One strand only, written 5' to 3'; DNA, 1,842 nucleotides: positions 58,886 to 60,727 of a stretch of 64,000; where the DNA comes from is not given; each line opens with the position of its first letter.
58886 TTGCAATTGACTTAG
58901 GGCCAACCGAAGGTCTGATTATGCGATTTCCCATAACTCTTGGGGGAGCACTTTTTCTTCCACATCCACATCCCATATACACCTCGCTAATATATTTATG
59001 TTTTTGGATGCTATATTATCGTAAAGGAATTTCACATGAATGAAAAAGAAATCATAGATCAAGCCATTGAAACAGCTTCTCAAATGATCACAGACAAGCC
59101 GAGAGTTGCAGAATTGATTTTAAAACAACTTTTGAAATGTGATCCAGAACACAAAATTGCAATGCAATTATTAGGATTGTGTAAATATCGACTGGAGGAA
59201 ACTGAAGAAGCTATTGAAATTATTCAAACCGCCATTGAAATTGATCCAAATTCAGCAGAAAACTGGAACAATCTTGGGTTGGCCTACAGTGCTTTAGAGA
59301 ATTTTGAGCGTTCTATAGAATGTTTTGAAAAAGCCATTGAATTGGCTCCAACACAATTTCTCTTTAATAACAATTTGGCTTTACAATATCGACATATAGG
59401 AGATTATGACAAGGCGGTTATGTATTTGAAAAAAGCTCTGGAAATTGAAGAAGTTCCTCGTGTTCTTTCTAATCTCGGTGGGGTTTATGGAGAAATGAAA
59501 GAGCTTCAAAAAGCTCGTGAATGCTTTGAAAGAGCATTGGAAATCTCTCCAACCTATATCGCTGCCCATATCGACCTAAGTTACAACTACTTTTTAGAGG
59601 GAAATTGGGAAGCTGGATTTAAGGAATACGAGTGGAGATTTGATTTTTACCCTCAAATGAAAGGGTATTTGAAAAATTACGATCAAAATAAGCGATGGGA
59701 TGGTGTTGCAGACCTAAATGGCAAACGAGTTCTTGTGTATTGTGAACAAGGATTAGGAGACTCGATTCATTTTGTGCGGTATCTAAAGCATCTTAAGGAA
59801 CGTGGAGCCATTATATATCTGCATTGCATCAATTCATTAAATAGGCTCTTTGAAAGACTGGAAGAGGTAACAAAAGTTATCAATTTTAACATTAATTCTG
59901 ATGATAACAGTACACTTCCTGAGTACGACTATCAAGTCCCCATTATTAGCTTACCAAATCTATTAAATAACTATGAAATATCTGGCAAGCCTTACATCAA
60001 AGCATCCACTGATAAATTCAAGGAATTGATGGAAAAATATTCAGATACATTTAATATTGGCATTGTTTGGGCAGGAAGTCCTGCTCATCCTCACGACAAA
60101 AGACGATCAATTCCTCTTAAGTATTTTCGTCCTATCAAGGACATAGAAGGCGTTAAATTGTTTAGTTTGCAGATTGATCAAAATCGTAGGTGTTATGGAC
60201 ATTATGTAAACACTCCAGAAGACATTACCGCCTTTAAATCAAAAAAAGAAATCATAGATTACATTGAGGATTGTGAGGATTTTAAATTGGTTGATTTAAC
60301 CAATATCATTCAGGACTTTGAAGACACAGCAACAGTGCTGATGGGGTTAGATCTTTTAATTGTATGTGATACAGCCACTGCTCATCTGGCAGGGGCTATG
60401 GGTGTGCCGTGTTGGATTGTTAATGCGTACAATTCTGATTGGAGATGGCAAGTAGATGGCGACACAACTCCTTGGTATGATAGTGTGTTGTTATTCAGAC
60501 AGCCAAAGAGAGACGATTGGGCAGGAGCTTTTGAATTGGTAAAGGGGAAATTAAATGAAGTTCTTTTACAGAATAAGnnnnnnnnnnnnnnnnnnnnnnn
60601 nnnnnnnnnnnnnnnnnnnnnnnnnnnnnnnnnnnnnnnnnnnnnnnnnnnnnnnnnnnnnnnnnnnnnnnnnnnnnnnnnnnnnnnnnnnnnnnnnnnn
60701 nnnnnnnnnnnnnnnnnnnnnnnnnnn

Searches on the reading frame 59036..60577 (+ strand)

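Call 54: search_protein_families(library=phrogs, proteins=[window:59036-60577:+], max_evalue=0.00001)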
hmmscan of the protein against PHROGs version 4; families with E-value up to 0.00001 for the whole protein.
window:59036-60577:+ (514 aa): 4 families
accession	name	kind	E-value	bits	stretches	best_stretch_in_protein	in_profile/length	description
phrog_7590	-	unknown function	1.2e-15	58.9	1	4-138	25-153/234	-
phrog_22932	-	unknown function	9.9e-08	31.8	0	70-132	306-368/646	-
phrog_13126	-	moron, auxiliary metabolic gene and host takeover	4.9e-07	30.3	1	34-163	223-367/394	beta-1,4-glycosyltransferase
phrog_5208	-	unknown function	8.2e-07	29.4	0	78-139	182-249/372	-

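Call 77: search_protein_families(library=pfam, proteins=[window:59036-60577:+], max_evalue=0.001)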
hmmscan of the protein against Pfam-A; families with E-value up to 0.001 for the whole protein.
window:59036-60577:+ (514 aa): 20 families
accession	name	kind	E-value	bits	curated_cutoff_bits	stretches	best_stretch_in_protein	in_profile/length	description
PF00515.34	TPR_1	-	1.8e-33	113.4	27.8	3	77-106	4-33/34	Tetratricopeptide repeat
PF13424.12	TPR_12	-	3.6e-31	107.6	30.1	4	111-171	6-75/77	Tetratricopeptide repeat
PF13181.12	TPR_8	-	2.1e-29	99.5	25.7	2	74-106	1-33/34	Tetratricopeptide repeat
PF07719.23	TPR_2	-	7.5e-28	94.8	27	2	74-106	1-33/34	Tetratricopeptide repeat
PF13431.12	TPR_17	-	3.6e-22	77.2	24.4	2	96-128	1-33/34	Tetratricopeptide repeat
PF13414.12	TPR_11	-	2.9e-19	68.9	26.8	1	51-86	5-40/42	TPR repeat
PF13428.12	TPR_14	-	2.3e-14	52.9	23.5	0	44-81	5-42/44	Tetratricopeptide repeat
PF14559.12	TPR_19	-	1.3e-13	51.5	25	1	25-77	10-61/68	Tetratricopeptide repeat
PF13432.12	TPR_16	-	2e-13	50.9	32.7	2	79-136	2-59/65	Tetratricopeptide repeat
PF13176.12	TPR_7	-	2.4e-13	49.4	27.9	0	78-105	3-30/36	Tetratricopeptide repeat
PF13374.12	TPR_10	-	2.1e-12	47.1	27.5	0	144-170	5-31/42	Tetratricopeptide repeat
PF13174.12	TPR_6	-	2.5e-12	47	26.3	0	42-73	2-33/33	Tetratricopeptide repeat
PF13371.12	TPR_9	-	3.4e-12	46.7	35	1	53-106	8-61/73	Tetratricopeptide repeat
PF23914.1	TPR_CcmH_CycH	-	4.6e-11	43.2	42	1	65-109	41-85/158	Cytochrome c-type biogenesis protein H TPR domain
PF20308.4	TPR-S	-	2.2e-08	35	27.6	0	29-84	9-61/102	Tetratricopeptide Repeats-Sensor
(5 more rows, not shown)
